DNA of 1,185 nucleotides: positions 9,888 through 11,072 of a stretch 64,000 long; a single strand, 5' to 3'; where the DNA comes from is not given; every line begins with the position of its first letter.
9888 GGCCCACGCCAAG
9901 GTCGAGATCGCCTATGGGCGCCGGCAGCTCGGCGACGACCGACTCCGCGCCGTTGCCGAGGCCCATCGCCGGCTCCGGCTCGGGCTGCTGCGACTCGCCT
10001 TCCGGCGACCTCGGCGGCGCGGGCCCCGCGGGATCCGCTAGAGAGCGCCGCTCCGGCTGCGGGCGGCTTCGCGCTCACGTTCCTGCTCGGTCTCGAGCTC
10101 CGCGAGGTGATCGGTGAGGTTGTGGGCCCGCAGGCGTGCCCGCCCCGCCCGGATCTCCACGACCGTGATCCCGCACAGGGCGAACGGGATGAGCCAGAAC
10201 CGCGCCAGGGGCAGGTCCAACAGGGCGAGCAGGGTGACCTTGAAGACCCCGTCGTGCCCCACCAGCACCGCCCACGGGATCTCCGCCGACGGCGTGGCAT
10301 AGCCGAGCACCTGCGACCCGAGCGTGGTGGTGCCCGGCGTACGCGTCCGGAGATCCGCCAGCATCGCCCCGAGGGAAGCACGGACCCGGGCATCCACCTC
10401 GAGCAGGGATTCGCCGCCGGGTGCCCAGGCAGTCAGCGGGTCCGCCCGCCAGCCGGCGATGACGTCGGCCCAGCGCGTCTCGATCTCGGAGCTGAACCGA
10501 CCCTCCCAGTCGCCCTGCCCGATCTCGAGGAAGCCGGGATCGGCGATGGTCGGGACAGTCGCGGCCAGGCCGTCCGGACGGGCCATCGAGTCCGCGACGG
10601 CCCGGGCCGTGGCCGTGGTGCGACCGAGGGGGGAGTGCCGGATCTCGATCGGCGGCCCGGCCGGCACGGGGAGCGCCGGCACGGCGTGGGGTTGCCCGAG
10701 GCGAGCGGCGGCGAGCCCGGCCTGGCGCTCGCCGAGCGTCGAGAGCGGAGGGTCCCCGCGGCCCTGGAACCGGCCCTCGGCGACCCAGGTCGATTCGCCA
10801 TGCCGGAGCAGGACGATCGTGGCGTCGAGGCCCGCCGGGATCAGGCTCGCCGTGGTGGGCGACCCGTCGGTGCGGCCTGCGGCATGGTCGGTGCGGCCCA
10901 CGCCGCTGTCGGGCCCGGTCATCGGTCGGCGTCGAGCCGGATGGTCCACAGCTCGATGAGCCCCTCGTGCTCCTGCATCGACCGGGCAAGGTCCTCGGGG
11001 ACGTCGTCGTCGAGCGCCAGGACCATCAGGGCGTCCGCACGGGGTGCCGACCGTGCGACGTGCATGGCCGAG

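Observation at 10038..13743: Compact serine-biosynthesis operon in which a histidine-phosphatase (dPGM-like) gene occupies the SerB position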

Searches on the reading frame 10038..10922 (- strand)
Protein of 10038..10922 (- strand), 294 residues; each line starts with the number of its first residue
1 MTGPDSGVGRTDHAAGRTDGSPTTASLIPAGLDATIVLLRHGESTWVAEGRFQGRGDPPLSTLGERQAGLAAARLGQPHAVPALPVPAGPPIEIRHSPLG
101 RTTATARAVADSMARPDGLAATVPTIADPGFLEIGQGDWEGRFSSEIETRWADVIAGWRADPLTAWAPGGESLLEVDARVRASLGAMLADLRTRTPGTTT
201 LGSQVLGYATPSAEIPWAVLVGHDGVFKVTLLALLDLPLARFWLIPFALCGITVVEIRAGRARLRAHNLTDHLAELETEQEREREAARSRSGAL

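Call 3: search_protein_families(library=pfam, proteins=[window:10038-10922:-], max_evalue=0.01)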
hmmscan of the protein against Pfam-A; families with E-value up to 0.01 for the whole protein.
window:10038-10922:- (294 aa): 1 family
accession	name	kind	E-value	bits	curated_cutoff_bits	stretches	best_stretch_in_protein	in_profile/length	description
PF00300.27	His_Phos_1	-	1.7e-37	129.4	21.7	2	36-191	1-137/194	Histidine phosphatase superfamily (branch 1)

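Call 4: search_protein_families(library=ncbifam, proteins=[window:10038-10922:-], max_evalue=0.01)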
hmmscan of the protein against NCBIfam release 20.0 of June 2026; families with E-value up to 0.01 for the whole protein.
window:10038-10922:- (294 aa): 13 families
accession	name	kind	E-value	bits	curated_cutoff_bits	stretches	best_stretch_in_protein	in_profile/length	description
NF005567.0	PRK07238.1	equivalog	1.1e-25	90.7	326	1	22-194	165-319/378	bifunctional RNase H/acid phosphatase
TIGR03162.1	ribazole_cobC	equivalog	5.1e-23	81.4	162.9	1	36-190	1-134/176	alpha-ribazole phosphatase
NF045917.1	PhserinePhPspA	equivalog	1.4e-22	80.4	350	1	36-187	4-136/211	phosphoserine phosphatase PspA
TIGR03848.1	MSMEG_4193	subfamily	2.6e-14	53.2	203.85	1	35-193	1-139/204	MSMEG_4193 family putative phosphomutase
NF011580.0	PRK15004.1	equivalog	1.1e-11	45.1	250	1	36-269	3-195/203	adenosylcobalamin/alpha-ribazole phosphatase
NF002901.0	PRK03482.1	equivalog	4.1e-10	39.6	261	1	36-188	4-137/215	2,3-diphosphoglycerate-dependent phosphoglycerate mutase GpmB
NF002339.0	PRK01295.1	equivalog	5.3e-08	32.6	316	1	33-181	2-136/206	2,3-bisphosphoglycerate-dependent phosphoglycerate mutase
NF009994.0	PRK13463.1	equivalog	6e-08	32.7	277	1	34-186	3-136/203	phosphoserine phosphatase 1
NF009993.0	PRK13462.1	equivalog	3.2e-07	30.2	226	1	35-194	7-140/203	acid phosphatase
NF010713.0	PRK14115.1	equivalog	1.7e-05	24.2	305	1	35-75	3-43/248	2,3-diphosphoglycerate-dependent phosphoglycerate mutase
NF002217.0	PRK01112.1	equivalog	2.5e-05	23.8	320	1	34-75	2-43/228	2,3-bisphosphoglycerate-dependent phosphoglycerate mutase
TIGR01258.1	pgm_1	subfamily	0.00012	21.5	81.7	1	35-76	2-43/245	2,3-bisphosphoglycerate-dependent phosphoglycerate mutase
NF010718.0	PRK14120.1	equivalog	0.00019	20.8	366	1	34-71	5-42/249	phosphoglyceromutase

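Call 5: search_solved_structures(query=window:10038-10922:-, max_evalue=0.001, show_alignments=2)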
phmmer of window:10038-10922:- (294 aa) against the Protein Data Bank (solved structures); distinct sequences matched with E-value up to 0.001: 17.
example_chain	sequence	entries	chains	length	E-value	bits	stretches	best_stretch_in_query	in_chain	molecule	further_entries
4ij5_A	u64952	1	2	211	6.2e-15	58.5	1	36-184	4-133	Phosphoserine phosphatase 1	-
4ij6_A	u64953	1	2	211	1.5e-13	53.9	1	36-184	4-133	Phosphoserine phosphatase 1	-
1h2e_A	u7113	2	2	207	1.1e-10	44.6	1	35-181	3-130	PHOSPHATASE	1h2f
1ebb_A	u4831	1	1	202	4.8e-10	42.4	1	35-181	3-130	PHOSPHATASE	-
4pz9_A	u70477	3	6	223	1.1e-07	34.7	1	36-241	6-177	Glucosyl-3-phosphoglycerate phosphatase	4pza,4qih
6s2q_A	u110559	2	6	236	1.3e-07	34.5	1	36-241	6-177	Glucosyl-3-phosphoglycerate phosphatase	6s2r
9mmh_A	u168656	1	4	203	3.4e-07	33.1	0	36-189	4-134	Phosphoglycerate mutase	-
4odi_A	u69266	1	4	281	7.6e-07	31.9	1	34-75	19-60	Phosphoglycerate mutase PGMII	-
3kkk_A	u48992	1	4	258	7.9e-06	28.6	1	35-72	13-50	Phosphoglycerate mutase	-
1xq9_A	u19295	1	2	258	8.6e-06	28.5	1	35-72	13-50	phosphoglycerate mutase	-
5zkk_A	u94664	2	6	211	5.6e-05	25.8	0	36-74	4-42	Phosphoglycerate mutase family protein, putative | Phosphoglycerate mutase family protein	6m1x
4eo9_A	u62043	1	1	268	0.00036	23.1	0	26-82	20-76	2,3-bisphosphoglycerate-dependent phosphoglycerate mutase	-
1fzt_A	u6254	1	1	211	0.00051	22.6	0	35-180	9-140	PHOSPHOGLYCERATE MUTASE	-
2eoa_A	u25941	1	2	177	0.00057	22.5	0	37-85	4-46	Alpha-ribazole-5'-phosphate phosphatase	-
3lnt_A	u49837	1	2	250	0.00074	22.1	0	36-73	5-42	2,3-bisphosphoglycerate-dependent phosphoglycerate mutase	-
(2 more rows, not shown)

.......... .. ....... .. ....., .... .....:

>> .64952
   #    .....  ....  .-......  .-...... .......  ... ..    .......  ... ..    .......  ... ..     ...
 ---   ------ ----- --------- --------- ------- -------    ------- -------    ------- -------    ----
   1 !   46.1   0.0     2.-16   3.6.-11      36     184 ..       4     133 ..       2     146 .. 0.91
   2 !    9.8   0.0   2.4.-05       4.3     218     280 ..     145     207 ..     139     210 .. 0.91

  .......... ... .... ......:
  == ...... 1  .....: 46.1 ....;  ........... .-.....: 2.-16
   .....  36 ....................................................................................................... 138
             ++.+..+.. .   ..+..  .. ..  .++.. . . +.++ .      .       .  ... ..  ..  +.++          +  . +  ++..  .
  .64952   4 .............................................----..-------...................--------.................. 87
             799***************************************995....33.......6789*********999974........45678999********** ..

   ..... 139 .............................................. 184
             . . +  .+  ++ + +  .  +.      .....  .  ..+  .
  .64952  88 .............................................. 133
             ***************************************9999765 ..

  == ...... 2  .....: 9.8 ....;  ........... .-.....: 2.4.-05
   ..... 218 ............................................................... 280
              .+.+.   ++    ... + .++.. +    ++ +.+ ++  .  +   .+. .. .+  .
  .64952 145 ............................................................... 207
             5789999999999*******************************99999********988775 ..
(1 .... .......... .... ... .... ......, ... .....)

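Call 7: find_homologous_proteins(query=window:10038-10922:-, max_evalue=0.00001)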
Query window:10038-10922:- (294 aa): 2456 proteins with E <= 0.00001 among 8000 candidates; the best 120 are listed.
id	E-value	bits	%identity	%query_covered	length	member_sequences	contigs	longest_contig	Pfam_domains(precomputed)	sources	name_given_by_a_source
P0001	2.4e-187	639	100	100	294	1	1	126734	PF00300.28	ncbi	-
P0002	4.5e-126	438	77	91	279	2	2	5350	PF00300.28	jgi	jgi:probable phosphoglycerate mutase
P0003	1.6e-124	433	75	92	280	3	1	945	PF00300.28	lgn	-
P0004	1.1e-123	430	76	92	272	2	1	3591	PF00300.28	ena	-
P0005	1.6e-123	430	72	96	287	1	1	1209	PF00300.28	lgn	-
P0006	1.2e-121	424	71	96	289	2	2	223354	PF00300.28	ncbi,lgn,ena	-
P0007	2.0e-121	423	71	95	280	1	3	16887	PF00300.28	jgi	jgi:broad specificity phosphatase PhoE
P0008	5.2e-121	422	72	91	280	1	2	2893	PF00300.28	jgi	jgi:broad specificity phosphatase PhoE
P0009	6.4e-121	421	72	93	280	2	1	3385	PF00300.28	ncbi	-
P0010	1.8e-120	420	73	94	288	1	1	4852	PF00300.28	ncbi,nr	ncbi:MAG: histidine phosphatase family protein [Chloroflexi bacterium]|nr:histidine phosphatase fami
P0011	1.0e-118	414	70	96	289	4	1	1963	PF00300.28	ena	-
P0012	1.0e-118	414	73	91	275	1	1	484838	PF00300.28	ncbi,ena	-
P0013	5.7e-118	412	72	91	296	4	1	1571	PF00300.28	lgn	-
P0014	7.5e-118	411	72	91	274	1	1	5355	PF00300.28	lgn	-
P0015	8.9e-118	411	72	92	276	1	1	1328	PF00300.28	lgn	-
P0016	7.3e-117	408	70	93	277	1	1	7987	PF00300.28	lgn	-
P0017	1.6e-116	407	72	91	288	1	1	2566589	PF00300.28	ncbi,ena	-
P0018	8.0e-116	405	71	91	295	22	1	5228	PF00300.28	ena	-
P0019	1.6e-115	404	72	88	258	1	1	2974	PF00300.28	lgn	-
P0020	9.2e-115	401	71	91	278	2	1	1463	PF00300.28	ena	-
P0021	1.4e-114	400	71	91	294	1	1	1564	PF00300.28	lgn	-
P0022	5.0e-114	399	69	92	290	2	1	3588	PF00300.28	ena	-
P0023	1.1e-113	397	71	91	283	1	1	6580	PF00300.28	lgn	-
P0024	1.2e-113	397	71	91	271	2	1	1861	PF00300.28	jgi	jgi:probable phosphoglycerate mutase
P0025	1.3e-113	397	70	94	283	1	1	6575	PF00300.28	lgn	-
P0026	1.7e-113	397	68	94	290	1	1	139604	PF00300.28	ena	-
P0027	2.7e-113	396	69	91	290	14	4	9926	PF00300.28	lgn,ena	-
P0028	8.3e-113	395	70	92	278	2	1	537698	PF00300.28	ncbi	ncbi:MAG: histidine phosphatase family protein [Chloroflexota bacterium]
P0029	1.0e-112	394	66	99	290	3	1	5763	PF00300.28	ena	-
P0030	1.5e-112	394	68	91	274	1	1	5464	PF00300.28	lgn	-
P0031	3.5e-112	393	68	91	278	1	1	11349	PF00300.28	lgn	-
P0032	1.0e-111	391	68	93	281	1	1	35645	PF00300.28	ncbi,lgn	-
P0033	1.3e-111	391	68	93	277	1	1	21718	PF00300.28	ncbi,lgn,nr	ncbi:MAG: histidine phosphatase family protein [Chloroflexi bacterium]|nr:histidine phosphatase fami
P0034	2.3e-111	390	68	92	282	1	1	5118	PF00300.28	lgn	-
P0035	5.2e-111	389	69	93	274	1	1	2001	PF00300.28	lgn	-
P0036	8.2e-111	388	69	91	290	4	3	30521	PF00300.28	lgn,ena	-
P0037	2.3e-110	387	66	96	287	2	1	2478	PF00300.28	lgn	-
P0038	7.8e-110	385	68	91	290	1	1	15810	PF00300.28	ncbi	ncbi:MAG: histidine phosphatase family protein [Chloroflexota bacterium]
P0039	1.3e-109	384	68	92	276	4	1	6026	PF00300.28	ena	-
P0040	2.2e-109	383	70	87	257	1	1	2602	PF00300.28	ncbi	ncbi:MAG: histidine phosphatase family protein [Chloroflexota bacterium]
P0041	3.3e-109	383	67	94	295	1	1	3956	PF00300.28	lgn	-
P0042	3.7e-109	383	68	92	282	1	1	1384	PF00300.28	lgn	-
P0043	4.1e-109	382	67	95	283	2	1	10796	PF00300.28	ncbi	-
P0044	6.6e-109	382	67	92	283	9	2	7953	PF00300.28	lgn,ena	-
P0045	5.1e-108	379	66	92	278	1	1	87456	PF00300.28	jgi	jgi:phosphoserine phosphatase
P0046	8.2e-108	378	68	92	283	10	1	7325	PF00300.28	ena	-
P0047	2.6e-107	377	66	92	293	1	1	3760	PF00300.28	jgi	-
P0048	4.1e-107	376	65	92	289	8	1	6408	PF00300.28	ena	-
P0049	4.7e-107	376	67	92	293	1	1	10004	PF00300.28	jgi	jgi:probable phosphoglycerate mutase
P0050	5.2e-107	376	67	92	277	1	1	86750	PF00300.28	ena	-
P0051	5.5e-107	376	65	94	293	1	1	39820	PF00300.28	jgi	jgi:phosphoserine phosphatase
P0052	8.8e-107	375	66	93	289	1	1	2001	PF00300.28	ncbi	ncbi:MAG: histidine phosphatase family protein [Gemmatimonadales bacterium]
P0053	3.6e-106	373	65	91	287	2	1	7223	PF00300.28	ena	-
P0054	4.7e-106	372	67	88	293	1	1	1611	PF00300.28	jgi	jgi:probable phosphoglycerate mutase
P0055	5.1e-106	372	65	94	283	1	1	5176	PF00300.28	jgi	jgi:broad specificity phosphatase PhoE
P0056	5.2e-106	372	65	94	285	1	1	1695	PF00300.28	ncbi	-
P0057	8.9e-106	372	67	91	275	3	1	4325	PF00300.28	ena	-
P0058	1.8e-105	371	67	91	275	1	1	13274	PF00300.28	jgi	jgi:broad specificity phosphatase PhoE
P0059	1.8e-105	371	68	91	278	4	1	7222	PF00300.28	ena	-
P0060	3.3e-105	370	65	92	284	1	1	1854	PF00300.28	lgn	-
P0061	6.6e-105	369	62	96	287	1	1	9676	PF00300.28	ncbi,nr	ncbi:MAG: hypothetical protein C0498_12235 [Anaerolinea sp.]|nr:hypothetical protein [Anaerolinea sp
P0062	1.0e-104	368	66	92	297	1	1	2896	PF00300.28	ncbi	-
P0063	1.2e-104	368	65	91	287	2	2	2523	PF00300.28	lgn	-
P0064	1.3e-104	368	65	91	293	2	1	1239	PF00300.28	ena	-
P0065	1.3e-104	368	65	94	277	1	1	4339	PF00300.28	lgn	-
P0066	2.0e-104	367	65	93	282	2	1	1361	PF00300.28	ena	-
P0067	2.7e-104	367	68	87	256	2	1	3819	PF00300.28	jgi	jgi:broad specificity phosphatase PhoE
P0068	2.8e-104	367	68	87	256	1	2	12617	PF00300.28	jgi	jgi:broad specificity phosphatase PhoE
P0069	3.6e-104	366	67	91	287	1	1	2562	PF00300.28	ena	-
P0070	4.7e-104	366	66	91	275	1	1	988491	PF00300.28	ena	-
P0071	6.1e-104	366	65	91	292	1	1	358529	PF00300.28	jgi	jgi:probable phosphoglycerate mutase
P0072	6.8e-104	365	65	92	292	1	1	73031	PF00300.28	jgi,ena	-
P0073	8.3e-104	365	65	86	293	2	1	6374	PF00300.28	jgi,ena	jgi:broad specificity phosphatase PhoE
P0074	1.0e-103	365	65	91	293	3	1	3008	PF00300.28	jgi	jgi:phosphoserine phosphatase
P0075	1.3e-103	364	66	92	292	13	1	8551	PF00300.28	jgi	-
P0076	1.3e-103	364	67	92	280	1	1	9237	PF00300.28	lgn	-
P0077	1.5e-103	364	65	92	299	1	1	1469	PF00300.28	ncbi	-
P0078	1.5e-103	364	64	91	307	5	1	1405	PF00300.28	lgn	-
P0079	3.5e-103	363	65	93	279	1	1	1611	PF00300.28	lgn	-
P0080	5.0e-103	362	63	91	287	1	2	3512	PF00300.28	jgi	-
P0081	8.0e-103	362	64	91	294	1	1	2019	PF00300.28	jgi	jgi:probable phosphoglycerate mutase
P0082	1.1e-102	361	65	91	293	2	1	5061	PF00300.28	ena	-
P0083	1.2e-102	361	65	90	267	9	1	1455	PF00300.28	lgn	-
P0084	1.3e-102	361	64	89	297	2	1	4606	PF00300.28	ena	-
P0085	1.7e-102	361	66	91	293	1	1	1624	PF00300.28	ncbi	-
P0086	2.7e-102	360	65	90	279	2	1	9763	PF00300.28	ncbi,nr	ncbi:MAG TPA: histidine phosphatase family protein [Candidatus Limnocylindrales bacterium]|nr:histid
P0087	3.1e-102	360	65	91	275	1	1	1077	PF00300.28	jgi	jgi:broad specificity phosphatase PhoE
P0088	4.7e-102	359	64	90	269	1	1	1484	PF00300.28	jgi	jgi:broad specificity phosphatase PhoE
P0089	5.9e-102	359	68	84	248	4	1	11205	PF00300.28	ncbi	-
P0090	8.3e-102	359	64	94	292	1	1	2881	PF00300.28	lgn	-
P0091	2.2e-101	357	64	94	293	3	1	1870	PF00300.28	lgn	-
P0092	3.0e-101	357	64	90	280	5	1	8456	PF00300.28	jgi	jgi:probable phosphoglycerate mutase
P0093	3.4e-101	357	66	84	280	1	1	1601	PF00300.28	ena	-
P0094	3.9e-101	356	64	91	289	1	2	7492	PF00300.28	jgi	jgi:broad specificity phosphatase PhoE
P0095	4.4e-101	356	62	84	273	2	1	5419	PF00300.28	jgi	jgi:probable phosphoglycerate mutase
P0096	4.4e-101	356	63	91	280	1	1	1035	PF00300.28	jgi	jgi:probable phosphoglycerate mutase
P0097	4.6e-101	356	61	91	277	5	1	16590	PF00300.28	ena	-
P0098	4.8e-101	356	61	92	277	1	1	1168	PF00300.28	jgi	jgi:broad specificity phosphatase PhoE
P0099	5.4e-101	356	63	91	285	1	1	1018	PF00300.28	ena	-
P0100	5.6e-101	356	66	87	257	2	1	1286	PF00300.28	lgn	-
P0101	6.3e-101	356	61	95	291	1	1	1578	PF00300.28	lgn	-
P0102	6.4e-101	356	63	91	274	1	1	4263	PF00300.28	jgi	jgi:broad specificity phosphatase PhoE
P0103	6.9e-101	355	61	91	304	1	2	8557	PF00300.28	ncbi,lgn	ncbi:MAG: histidine phosphatase family protein [Chloroflexota bacterium]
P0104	8.2e-101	355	64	88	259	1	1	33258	PF00300.28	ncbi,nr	ncbi:MAG TPA: histidine phosphatase family protein [Candidatus Limnocylindrales bacterium]|nr:histid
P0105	1.1e-100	355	63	91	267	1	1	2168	PF00300.28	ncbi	-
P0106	1.3e-100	355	64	89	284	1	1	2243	PF00300.28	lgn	-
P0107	1.5e-100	354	63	92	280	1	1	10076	PF00300.28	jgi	jgi:probable phosphoglycerate mutase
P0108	1.5e-100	354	65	92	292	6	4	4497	PF00300.28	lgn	-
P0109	1.8e-100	354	63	91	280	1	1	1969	PF00300.28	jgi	jgi:broad specificity phosphatase PhoE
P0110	2.3e-100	354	63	91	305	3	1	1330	PF00300.28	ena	-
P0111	2.6e-100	354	61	91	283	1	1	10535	PF00300.28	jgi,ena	-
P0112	2.7e-100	354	65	87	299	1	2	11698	PF00300.28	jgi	jgi:probable phosphoglycerate mutase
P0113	4.3e-100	353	64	94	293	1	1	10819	PF00300.28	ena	-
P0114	8.4e-100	352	64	90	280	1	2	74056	PF00300.28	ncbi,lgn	-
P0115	8.9e-100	352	63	91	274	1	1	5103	PF00300.28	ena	-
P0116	1.2e-99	351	61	91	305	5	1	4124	PF00300.28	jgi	jgi:broad specificity phosphatase PhoE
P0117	1.6e-99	351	63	90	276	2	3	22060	PF00300.28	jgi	jgi:broad specificity phosphatase PhoE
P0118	1.9e-99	351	65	86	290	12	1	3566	PF00300.28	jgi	jgi:broad specificity phosphatase PhoE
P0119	2.7e-99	350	62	92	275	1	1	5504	PF00300.28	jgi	jgi:broad specificity phosphatase PhoE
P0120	3.6e-99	350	64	91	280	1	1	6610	PF00300.28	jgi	jgi:broad specificity phosphatase PhoE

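Call 12: find_related_loci(query=A1, collection=genome_contigs, flank=10000)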
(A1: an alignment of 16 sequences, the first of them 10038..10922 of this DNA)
Query A1 (294 aa) in genome_contigs; peptide patterns used: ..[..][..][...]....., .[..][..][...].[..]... (x = any residue, [..] = any of these).
324 stretches matched a pattern; 188 encode a relative of the query (tblastn E <= 1e-3); the best 80 are kept; 80 distinct loci.
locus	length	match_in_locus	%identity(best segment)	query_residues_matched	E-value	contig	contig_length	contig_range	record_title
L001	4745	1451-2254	69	27-294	1e-114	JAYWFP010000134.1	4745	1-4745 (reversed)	MAG: Chloroflexota bacterium isolate GL99_UP_metabat_52_sub GL99_UP_metabat_52_sub_133, whole genome shotgun sequence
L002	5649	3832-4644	75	24-294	7e-114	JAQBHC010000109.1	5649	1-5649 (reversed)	MAG: Chloroflexota bacterium isolate MAG_452_bin-14 452_bin-14_ctg-109, whole genome shotgun sequence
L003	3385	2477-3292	72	23-294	3e-112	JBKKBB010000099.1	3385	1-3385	MAG: Candidatus Limnocylindrales bacterium isolate swi_bin.334 S1Ck127_13116149_flag_0_multi_10.8594_len_3385, whole gen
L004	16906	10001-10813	70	27-294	3e-107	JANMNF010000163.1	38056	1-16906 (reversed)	MAG: Chloroflexota bacterium isolate OTE_58_metabat_368 OTE_58_k141_55430, whole genome shotgun sequence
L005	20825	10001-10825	68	21-294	1e-106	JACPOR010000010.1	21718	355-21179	MAG: Chloroflexi bacterium isolate NC_groundwater_606_Pr5_B-0.1um_69_11 alan_book_18_scaffold_15873, whole genome shotgu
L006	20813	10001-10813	72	24-294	1e-105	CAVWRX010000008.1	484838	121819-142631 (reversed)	MAG: uncultured Chloroflexia bacterium isolate MFD05442.bin.2.238 genome assembly, contig: contig_3817, whole genome sho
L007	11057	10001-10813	67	24-294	4e-105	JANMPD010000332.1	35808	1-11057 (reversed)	MAG: Chloroflexota bacterium isolate OTE_51_metabat_66 OTE_51_k141_563584, whole genome shotgun sequence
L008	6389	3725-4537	68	24-294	5e-105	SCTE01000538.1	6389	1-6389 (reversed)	MAG: Chloroflexota bacterium isolate FW300_bin.39 FW300_bin.39-164480, whole genome shotgun sequence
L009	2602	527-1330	69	27-294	5e-109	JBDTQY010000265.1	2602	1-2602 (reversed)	MAG: Chloroflexota bacterium isolate cluster3_bin.233 NODE_278163_length_2602_cov_5.551237, whole genome shotgun sequenc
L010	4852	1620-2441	73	20-294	4e-104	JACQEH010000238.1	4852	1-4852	MAG: Chloroflexi bacterium isolate NC_groundwater_1016_Pr1_S-0.65um_72_9 Montesol18_Sp65_coassembly_scaffold_1418975, wh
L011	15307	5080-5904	71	18-294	1e-103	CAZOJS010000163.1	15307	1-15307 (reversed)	MAG TPA_asm: uncultured Anaerolinea sp. isolate binchicken_co165_316 genome assembly, contig: k141_1890997, whole genome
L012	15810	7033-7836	68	27-294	4e-108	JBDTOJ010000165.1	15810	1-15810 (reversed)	MAG: Chloroflexota bacterium isolate cluster3_bin.171 NODE_14322_length_15810_cov_9.984195, whole genome shotgun sequenc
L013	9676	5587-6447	62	11-294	2e-103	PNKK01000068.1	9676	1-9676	MAG: Anaerolinea sp. isolate PR.005 PR_1002334_9676, whole genome shotgun sequence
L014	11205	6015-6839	69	20-294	4e-101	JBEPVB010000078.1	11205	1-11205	MAG: Chloroflexota bacterium isolate 22E.metabat2_refined.055 NODE_5217_length_11205_cov_10.502511, whole genome shotgun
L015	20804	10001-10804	72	27-294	5e-101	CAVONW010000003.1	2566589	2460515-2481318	MAG: uncultured Chloroflexia bacterium isolate MFD09964.bin.1.240 genome assembly, contig: contig_8415, whole genome sho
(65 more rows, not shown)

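Call 34: predict_structure(alignment_id=A1)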
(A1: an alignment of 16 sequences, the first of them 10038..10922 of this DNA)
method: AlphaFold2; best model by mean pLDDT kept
length: 294 residues; sequences in the alignment: 16
mean_pLDDT: 85.6   pTM: 0.82
mean pLDDT of the five models: 85.6, 83.7, 83.7, 82.1, 81.5
residues with pLDDT >= 90: 187; 70-90: 62; 50-70: 8; < 50: 37
segments of 3 or more residues with pLDDT < 50: 1-20, 198-212
pLDDT, mean of each block of 10 residues (from residue 1): 40 40 75 96 95 92 98 96 92 97 98 96 97 93 86 81 80 95 96 67 44 79 96 95 91 96 96 91 87 74
secondary structure, 60 per line:
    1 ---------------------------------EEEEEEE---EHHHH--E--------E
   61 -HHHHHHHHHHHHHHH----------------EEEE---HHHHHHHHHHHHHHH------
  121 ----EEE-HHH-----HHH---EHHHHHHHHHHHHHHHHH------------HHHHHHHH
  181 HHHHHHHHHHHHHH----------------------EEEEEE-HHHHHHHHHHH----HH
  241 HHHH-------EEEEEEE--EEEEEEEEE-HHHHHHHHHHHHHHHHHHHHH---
elements in order: E34-40 H45-48 H62-76 E93-96 H100-114 E125-127 H144-160 H173-194 E217-222 H224-234 H239-244 E252-258 E261-269 H271-291
